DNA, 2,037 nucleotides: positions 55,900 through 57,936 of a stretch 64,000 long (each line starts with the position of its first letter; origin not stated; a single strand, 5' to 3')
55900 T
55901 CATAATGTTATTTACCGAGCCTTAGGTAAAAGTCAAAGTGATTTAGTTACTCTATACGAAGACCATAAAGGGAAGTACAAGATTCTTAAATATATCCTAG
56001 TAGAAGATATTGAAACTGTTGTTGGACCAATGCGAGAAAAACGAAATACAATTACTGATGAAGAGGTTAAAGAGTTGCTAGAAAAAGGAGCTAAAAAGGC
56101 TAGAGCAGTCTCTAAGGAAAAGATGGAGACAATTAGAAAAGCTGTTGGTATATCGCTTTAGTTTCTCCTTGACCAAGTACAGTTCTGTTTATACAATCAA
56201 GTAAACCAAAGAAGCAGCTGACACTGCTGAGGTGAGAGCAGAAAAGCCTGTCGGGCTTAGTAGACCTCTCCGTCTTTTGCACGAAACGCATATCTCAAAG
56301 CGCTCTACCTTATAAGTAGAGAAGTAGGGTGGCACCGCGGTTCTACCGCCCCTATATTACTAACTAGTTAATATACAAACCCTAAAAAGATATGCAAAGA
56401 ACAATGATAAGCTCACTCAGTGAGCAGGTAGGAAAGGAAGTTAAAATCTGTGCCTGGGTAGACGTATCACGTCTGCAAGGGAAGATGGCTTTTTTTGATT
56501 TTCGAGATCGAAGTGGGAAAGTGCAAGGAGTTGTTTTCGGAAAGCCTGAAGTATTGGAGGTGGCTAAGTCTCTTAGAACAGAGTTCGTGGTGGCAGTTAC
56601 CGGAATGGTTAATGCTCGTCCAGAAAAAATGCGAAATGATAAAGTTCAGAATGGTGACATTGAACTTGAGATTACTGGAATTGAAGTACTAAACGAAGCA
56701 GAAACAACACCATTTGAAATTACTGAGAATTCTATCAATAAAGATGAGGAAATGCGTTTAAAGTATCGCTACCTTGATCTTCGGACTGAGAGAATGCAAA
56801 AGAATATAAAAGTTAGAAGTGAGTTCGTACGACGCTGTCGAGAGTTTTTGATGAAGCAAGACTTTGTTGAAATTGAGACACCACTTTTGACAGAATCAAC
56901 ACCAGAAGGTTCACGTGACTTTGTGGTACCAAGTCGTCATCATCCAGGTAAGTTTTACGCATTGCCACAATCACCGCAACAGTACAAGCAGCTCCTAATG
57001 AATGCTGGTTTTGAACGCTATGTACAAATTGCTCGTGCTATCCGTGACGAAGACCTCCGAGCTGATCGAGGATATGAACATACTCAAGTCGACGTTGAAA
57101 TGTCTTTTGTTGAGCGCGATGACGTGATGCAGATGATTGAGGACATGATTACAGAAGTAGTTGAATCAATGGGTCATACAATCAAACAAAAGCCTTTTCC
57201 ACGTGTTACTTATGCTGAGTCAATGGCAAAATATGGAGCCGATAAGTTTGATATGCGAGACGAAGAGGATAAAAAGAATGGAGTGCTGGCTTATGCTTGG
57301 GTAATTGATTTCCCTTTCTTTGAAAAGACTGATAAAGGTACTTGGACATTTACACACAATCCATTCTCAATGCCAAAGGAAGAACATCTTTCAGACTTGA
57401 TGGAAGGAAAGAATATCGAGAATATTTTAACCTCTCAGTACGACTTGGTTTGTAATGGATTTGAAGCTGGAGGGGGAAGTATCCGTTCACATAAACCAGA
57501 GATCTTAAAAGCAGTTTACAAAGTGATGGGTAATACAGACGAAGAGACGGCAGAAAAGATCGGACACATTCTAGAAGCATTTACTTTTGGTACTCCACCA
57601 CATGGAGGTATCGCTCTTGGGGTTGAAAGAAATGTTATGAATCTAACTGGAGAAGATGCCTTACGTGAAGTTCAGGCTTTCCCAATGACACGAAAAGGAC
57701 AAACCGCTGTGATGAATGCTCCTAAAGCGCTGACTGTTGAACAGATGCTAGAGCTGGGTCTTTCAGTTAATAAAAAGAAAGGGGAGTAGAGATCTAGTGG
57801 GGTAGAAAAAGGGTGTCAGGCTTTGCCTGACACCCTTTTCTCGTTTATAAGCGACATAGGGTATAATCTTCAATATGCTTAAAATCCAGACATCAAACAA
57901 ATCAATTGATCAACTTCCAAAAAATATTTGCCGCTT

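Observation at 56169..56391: T-box riboswitch-like leader upstream of aspS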

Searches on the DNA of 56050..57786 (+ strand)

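Call 4: search_rna_families(source=window, start=56050, end=56500, threshold=evalue, max_evalue=10, show_alignments=5)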
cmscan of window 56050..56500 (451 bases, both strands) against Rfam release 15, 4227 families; matches with E-value up to 10: 2.
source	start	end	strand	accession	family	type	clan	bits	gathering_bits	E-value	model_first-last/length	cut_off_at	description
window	56200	56356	+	RF00230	T-box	Cis-reg; leader;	-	54.6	93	2.7e-11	1-219/219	no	T-box leader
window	56288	56348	+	RF02447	SpR19_sRNA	Gene; sRNA;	-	17.9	79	1.1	1-123/123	no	Streptococcus sRNA SpR19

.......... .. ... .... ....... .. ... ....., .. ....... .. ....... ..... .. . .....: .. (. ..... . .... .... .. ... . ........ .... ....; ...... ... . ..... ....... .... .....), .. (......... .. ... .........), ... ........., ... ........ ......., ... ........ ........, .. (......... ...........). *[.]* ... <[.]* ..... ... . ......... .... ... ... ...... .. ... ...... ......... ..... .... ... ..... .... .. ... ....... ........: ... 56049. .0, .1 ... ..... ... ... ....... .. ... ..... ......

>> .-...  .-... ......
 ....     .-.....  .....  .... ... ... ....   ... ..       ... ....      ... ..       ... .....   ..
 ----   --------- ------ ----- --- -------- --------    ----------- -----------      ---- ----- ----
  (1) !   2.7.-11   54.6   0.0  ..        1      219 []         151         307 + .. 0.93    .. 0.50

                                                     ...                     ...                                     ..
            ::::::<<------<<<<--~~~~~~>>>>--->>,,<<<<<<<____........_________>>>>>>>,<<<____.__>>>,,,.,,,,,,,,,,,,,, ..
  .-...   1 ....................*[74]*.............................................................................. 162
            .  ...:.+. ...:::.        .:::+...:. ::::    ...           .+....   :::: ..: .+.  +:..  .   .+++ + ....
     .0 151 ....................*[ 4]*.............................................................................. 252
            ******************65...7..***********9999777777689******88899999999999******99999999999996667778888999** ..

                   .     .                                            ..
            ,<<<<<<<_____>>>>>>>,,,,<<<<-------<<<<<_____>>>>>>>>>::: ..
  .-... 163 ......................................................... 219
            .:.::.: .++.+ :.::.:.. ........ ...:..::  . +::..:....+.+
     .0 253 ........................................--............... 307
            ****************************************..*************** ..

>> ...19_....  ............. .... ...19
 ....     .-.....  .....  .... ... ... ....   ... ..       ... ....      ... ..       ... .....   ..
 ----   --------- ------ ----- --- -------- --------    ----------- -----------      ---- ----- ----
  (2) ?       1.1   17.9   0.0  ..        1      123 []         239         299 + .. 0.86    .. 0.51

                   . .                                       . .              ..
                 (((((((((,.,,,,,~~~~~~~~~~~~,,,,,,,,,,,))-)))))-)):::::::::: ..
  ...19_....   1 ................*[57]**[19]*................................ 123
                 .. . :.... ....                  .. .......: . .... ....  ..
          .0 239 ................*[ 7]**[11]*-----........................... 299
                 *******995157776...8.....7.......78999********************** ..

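Call 42: search_rna_families(sources=[L170, L171, L001, L101, L156, L096, L087, L089, L092, L086, L082, L084, L099, L018, L164, L161], threshold=evalue, max_evalue=0.01, show_alignments=10)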
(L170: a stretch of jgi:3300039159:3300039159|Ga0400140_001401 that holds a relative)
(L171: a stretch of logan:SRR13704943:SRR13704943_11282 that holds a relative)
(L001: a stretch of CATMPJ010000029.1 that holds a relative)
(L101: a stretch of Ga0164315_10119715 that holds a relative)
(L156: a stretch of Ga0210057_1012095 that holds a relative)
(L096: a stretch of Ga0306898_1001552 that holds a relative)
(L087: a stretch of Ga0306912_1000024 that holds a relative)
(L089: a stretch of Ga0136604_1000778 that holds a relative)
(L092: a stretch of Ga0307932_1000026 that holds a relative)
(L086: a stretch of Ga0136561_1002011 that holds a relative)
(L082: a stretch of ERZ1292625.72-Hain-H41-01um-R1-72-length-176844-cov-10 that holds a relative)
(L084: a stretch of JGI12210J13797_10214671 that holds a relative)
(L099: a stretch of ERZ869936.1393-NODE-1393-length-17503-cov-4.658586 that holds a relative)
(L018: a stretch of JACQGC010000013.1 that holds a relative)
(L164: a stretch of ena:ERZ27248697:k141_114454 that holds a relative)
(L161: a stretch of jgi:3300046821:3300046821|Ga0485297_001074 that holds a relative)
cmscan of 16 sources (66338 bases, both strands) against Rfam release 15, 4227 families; matches with E-value up to 0.01: 8.
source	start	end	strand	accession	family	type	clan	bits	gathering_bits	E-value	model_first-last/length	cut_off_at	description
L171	1288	1451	+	RF00230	T-box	Cis-reg; leader;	-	54.9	93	3.2e-09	1-219/219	no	T-box leader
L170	1291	1449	+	RF00230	T-box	Cis-reg; leader;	-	53.7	93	6.4e-09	1-219/219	no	T-box leader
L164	1307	1466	+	RF00230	T-box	Cis-reg; leader;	-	53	93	9.9e-09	1-219/219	no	T-box leader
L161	1269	1456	+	RF00230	T-box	Cis-reg; leader;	-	52.9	93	1e-08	1-219/219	no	T-box leader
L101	180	334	+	RF00230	T-box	Cis-reg; leader;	-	50.2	93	5.3e-08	1-219/219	no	T-box leader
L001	90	271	+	RF00230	T-box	Cis-reg; leader;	-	37.5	93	0.0001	1-219/219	no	T-box leader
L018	2244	2437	+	RF00230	T-box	Cis-reg; leader;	-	31.2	93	0.0042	1-219/219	no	T-box leader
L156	1314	1437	+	RF00230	T-box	Cis-reg; leader;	-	31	93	0.0048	1-219/219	no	T-box leader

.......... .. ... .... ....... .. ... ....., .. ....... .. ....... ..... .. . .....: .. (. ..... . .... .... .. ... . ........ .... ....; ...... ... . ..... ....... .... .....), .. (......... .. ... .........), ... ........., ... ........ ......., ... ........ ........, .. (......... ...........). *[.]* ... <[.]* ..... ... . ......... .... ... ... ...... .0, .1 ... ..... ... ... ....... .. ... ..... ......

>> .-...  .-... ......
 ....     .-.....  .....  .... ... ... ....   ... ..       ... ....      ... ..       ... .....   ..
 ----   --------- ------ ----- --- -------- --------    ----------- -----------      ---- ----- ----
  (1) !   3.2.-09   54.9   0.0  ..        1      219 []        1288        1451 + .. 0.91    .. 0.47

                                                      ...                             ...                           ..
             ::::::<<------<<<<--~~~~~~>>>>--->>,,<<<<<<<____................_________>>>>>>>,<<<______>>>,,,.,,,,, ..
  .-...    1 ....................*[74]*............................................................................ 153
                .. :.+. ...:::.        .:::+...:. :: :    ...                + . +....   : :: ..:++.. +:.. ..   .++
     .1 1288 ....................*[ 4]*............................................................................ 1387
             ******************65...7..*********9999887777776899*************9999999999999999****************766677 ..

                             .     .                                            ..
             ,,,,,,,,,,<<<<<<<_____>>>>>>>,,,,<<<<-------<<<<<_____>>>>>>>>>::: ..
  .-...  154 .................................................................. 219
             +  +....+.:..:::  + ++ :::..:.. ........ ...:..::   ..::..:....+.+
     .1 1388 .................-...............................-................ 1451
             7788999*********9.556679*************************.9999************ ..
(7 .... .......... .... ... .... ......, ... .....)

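Call 46: build_rna_model(alignment_id=A2, structure=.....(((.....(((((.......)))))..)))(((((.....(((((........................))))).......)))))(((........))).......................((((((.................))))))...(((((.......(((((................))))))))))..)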
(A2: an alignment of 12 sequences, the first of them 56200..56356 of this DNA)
Model R1 built from alignment A2 (12 sequences, 205 columns); structure: as given.
model positions 161; base pairs 37; branch points 4; effective number of sequences 1.29; information 0.59 bits per position. Calibrated on 0.2 Mb of random sequence (short: E-values are rough).
structure used (alignment columns):
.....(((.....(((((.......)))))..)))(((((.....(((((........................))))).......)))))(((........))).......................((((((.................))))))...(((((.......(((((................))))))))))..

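Call 48: search_with_rna_model(model_id=R1, sources=[window, L001, L002, L003, L004, L005, L006, L007, L008, L009, L010, L011, L012, L013, L014, L015, L016, L017, L018, L019, L020, L021, L022, L023, L024, L025, L026, L027, L028, L029, L030, L031, L032, L033, L034, L035, L036, L037, L038, L039, L040, L041, L042, L043, L044, L045, L046, L047, L048, L049, L050, L051, L052, L053, L054, L055, L056, L057, L058, L059, L060, L061, L062, L063, L064, L065, L066, L067, L068, L069, L070, L071, L072, L073, L074, L075, L076, L077, L078, L079, L080], max_evalue=1)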
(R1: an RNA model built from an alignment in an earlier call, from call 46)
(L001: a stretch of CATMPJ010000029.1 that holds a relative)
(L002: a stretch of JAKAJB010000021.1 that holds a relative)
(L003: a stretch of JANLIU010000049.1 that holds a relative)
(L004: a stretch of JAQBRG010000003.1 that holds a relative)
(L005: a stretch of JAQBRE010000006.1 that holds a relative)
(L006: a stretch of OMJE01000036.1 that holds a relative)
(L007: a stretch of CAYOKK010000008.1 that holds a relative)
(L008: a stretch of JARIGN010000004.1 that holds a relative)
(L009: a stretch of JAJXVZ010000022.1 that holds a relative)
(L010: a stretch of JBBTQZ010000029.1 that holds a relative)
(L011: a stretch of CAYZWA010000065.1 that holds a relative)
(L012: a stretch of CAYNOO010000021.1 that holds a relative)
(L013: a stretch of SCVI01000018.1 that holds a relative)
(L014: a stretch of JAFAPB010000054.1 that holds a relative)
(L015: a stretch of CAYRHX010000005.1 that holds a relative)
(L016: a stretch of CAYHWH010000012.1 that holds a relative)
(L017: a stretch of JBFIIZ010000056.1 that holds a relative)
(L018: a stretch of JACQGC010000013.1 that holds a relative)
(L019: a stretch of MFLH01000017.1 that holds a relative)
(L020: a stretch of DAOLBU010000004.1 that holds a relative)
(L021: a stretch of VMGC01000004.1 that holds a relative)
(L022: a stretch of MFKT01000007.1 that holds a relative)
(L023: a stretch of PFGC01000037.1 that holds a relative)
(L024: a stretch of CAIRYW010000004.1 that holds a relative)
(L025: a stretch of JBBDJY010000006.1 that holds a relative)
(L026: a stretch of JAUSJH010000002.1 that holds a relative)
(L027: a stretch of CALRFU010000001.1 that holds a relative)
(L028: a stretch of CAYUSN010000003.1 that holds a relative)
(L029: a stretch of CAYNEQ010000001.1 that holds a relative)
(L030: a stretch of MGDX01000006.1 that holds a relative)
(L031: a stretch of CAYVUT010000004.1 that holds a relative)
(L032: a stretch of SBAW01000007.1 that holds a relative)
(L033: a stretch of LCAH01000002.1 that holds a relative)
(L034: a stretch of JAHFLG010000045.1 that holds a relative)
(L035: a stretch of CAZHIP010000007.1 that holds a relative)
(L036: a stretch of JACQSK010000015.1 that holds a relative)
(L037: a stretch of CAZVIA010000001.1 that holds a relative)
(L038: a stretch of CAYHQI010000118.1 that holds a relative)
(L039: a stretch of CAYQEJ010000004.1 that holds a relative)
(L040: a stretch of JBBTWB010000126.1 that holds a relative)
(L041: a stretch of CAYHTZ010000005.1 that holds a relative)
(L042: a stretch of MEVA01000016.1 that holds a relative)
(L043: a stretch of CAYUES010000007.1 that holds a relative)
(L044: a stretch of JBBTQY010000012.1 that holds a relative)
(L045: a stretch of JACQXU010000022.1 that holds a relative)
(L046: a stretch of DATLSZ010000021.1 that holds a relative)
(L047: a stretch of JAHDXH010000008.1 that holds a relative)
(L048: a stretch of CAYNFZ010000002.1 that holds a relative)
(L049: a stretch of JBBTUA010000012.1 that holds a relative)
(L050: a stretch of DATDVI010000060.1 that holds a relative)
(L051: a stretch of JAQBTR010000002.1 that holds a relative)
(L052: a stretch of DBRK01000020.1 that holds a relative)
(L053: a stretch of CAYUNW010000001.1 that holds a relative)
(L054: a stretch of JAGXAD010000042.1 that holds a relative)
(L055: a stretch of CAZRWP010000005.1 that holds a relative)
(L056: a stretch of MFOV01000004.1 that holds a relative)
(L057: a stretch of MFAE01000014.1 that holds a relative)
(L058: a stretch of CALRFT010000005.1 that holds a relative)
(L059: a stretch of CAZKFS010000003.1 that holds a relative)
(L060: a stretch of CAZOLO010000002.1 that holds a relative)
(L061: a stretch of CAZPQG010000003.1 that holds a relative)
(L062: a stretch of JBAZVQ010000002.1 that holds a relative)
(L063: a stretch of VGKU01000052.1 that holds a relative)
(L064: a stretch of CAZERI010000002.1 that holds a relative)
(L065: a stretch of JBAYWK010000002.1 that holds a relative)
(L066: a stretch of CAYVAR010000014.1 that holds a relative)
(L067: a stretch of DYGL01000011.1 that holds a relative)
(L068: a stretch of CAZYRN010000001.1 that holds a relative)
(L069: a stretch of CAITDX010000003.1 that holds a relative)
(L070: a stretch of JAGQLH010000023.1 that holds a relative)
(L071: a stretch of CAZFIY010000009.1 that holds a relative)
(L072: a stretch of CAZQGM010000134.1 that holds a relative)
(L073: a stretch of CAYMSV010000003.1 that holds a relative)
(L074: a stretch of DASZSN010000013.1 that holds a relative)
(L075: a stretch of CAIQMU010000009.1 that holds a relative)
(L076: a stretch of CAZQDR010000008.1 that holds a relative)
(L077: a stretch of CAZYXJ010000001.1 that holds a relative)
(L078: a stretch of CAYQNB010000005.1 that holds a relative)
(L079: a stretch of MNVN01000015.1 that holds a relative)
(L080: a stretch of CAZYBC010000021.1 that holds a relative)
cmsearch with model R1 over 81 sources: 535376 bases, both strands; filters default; matches with E-value up to 1: 15.
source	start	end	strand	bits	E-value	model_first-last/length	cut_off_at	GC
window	56200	56356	+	173.2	2.4e-54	1-161/161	no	0.5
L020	2167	2328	+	155.2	1.9e-48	1-161/161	no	0.52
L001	90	271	+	123.3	5.3e-38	1-161/161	no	0.54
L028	2270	2417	+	73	1.5e-21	1-161/161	no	0.59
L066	2203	2442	+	58.7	6.9e-17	1-161/161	no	0.48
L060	1828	1937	+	40.1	8.7e-11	1-161/161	no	0.48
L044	205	359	+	34.4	6.4e-09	1-161/161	no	0.52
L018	2319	2437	+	32.5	2.6e-08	1-161/161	no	0.53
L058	1830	1942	+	30.7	9.9e-08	1-161/161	no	0.49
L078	2272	2439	+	29.6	2.4e-07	1-161/161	no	0.39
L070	2212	2313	+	19.7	0.0004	1-161/161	no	0.35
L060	2968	3110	-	16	0.0065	1-161/161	no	0.48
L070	3246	3413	+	12.6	0.084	1-161/161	no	0.37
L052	2206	2336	+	12.2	0.11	1-161/161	no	0.6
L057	135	304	+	10.8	0.33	1-161/161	no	0.41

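Call 49: search_with_rna_model(model_id=R1, sources=[L081, L082, L083, L084, L085, L086, L087, L088, L089, L090, L091, L092, L093, L094, L095, L096, L097, L098, L099, L100, L101, L102, L103, L104, L105, L106, L107, L108, L109, L110, L111, L112, L113, L114, L115, L116, L117, L118, L119, L120, L121, L122, L123, L124, L125, L126, L127, L128, L129, L130, L131, L132, L133, L134, L135, L136, L137, L138, L139, L140, L141, L142, L143, L144, L145, L146, L147, L148, L149, L150, L151, L152, L153, L154, L155, L156, L157, L158, L159, L160, L161, L162, L163, L164, L165, L166, L167, L168, L169, L170, L171], max_evalue=1)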
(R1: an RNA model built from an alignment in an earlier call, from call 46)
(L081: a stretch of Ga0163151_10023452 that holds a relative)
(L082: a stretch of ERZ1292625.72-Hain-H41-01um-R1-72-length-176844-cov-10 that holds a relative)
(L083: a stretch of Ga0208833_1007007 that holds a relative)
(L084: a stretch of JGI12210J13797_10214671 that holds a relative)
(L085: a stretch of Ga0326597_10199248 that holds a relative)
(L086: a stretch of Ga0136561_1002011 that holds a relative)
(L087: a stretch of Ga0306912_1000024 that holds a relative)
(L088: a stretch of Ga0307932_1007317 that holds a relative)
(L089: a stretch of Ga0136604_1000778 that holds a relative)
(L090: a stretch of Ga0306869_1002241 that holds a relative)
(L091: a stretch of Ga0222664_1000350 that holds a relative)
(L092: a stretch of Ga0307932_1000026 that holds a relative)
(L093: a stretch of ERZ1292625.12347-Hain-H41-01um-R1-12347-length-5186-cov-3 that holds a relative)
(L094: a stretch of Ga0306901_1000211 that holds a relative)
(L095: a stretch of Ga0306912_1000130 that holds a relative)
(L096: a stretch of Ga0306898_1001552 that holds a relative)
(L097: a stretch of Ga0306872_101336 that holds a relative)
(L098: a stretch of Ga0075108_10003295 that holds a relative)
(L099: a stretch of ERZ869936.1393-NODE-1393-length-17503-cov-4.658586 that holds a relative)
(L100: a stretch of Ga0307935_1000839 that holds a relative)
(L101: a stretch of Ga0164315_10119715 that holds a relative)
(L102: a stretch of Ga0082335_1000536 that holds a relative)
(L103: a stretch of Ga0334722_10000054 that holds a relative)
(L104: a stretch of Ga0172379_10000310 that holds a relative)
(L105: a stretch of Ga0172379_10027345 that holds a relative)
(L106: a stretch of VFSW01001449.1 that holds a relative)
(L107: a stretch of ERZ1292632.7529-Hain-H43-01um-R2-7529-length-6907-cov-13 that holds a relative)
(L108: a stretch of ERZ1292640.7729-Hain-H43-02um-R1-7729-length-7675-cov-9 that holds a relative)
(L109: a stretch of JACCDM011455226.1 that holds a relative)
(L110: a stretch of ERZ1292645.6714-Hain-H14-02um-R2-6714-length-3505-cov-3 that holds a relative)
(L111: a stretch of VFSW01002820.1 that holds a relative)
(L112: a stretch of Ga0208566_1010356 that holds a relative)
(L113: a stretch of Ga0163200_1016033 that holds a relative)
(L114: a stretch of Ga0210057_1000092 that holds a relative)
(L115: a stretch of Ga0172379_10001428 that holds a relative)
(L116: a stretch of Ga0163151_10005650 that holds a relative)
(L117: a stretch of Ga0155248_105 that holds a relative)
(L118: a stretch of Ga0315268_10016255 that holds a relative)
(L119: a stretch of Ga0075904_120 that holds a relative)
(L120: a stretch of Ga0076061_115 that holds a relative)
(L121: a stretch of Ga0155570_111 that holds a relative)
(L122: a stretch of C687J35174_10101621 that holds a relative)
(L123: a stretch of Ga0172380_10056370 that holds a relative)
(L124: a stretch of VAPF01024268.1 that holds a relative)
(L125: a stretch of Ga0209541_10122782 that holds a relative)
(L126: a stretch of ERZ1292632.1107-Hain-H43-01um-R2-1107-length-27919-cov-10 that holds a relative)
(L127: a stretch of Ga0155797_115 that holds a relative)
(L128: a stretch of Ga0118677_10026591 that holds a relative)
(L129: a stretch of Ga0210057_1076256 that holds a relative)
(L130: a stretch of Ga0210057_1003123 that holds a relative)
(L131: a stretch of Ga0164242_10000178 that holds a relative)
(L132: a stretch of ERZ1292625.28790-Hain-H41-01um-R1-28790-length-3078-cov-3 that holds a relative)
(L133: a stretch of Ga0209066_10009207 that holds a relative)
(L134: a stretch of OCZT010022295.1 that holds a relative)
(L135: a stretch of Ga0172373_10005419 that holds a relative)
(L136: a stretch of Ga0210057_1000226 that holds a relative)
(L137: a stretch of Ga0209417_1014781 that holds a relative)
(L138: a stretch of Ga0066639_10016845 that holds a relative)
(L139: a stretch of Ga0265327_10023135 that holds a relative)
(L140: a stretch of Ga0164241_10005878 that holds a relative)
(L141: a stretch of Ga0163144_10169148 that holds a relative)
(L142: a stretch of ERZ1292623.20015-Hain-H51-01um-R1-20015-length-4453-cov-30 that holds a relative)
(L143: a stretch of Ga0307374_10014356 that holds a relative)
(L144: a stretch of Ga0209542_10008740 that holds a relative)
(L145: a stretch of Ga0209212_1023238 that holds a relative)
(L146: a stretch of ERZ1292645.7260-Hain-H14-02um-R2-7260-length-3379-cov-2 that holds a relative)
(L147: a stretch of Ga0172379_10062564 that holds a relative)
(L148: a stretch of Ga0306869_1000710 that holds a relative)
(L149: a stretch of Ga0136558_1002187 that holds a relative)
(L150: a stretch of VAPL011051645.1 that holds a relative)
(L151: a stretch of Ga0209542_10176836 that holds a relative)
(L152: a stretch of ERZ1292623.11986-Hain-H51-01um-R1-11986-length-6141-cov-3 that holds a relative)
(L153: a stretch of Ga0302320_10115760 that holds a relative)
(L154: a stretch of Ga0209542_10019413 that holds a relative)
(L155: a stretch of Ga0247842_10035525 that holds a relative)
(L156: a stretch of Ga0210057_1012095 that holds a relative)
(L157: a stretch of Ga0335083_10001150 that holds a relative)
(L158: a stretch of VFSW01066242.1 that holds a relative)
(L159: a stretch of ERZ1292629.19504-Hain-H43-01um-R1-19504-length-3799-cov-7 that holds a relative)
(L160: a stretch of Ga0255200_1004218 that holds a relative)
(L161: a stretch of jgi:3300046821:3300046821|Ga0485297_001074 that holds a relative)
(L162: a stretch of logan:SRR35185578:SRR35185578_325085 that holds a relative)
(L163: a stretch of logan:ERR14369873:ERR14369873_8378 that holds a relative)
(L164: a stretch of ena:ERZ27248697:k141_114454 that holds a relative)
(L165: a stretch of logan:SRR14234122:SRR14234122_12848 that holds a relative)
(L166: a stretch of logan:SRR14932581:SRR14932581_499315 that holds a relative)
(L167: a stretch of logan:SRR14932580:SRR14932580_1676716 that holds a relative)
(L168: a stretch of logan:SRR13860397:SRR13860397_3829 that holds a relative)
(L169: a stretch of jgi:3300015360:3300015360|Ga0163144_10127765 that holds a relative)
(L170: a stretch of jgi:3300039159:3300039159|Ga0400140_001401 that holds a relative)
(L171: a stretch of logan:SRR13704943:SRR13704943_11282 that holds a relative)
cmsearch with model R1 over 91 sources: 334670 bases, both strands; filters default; matches with E-value up to 1: 29.
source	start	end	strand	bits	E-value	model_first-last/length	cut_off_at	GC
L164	1307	1466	+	174.8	4.6e-55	1-161/161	no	0.52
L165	1307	1466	+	174.8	4.6e-55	1-161/161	no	0.52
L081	1295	1455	+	174.6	5.3e-55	1-161/161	no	0.48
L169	701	861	+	174.6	5.3e-55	1-161/161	no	0.48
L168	1291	1449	+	168.7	4.7e-53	1-161/161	no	0.52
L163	1175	1337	+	167.1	1.5e-52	1-161/161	no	0.51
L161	1269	1456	+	158.5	1e-49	1-161/161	no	0.42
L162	5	192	+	158.5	1e-49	1-161/161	no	0.42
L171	1288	1451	+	158.2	1.3e-49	1-161/161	no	0.47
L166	1243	1430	+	156.7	3.9e-49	1-161/161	no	0.44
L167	567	754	+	156.7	3.9e-49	1-161/161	no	0.44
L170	1291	1449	+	153.9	3.2e-48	1-161/161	no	0.5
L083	72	253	+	123.3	3.3e-38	1-161/161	no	0.54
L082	1154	1438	+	78.3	1.7e-23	1-161/161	no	0.47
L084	1198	1436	+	77.2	3.8e-23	1-161/161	no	0.54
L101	180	334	+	76.5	6.8e-23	1-161/161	no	0.49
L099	1161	1431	+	72.8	1.1e-21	1-161/161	no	0.47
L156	1314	1437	+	62.4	2.8e-18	1-161/161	no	0.51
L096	1323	1439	+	55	7.3e-16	1-161/161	no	0.5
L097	1323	1439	+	55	7.3e-16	1-161/161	no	0.5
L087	1311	1429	+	46.2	5.3e-13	1-161/161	no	0.51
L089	1319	1436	+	46.1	6e-13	1-161/161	no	0.45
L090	545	664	+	43.1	5.8e-12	1-161/161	no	0.51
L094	1308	1427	+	42.2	1.1e-11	1-161/161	no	0.52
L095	1308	1427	+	42.2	1.1e-11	1-161/161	no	0.53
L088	1302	1420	+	40.2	5e-11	1-161/161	no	0.52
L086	1330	1442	+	36.4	8.5e-10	1-161/161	no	0.5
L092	1309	1427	+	35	2.4e-09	1-161/161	no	0.52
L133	882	903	-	9.5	0.55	10-31/161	no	0.41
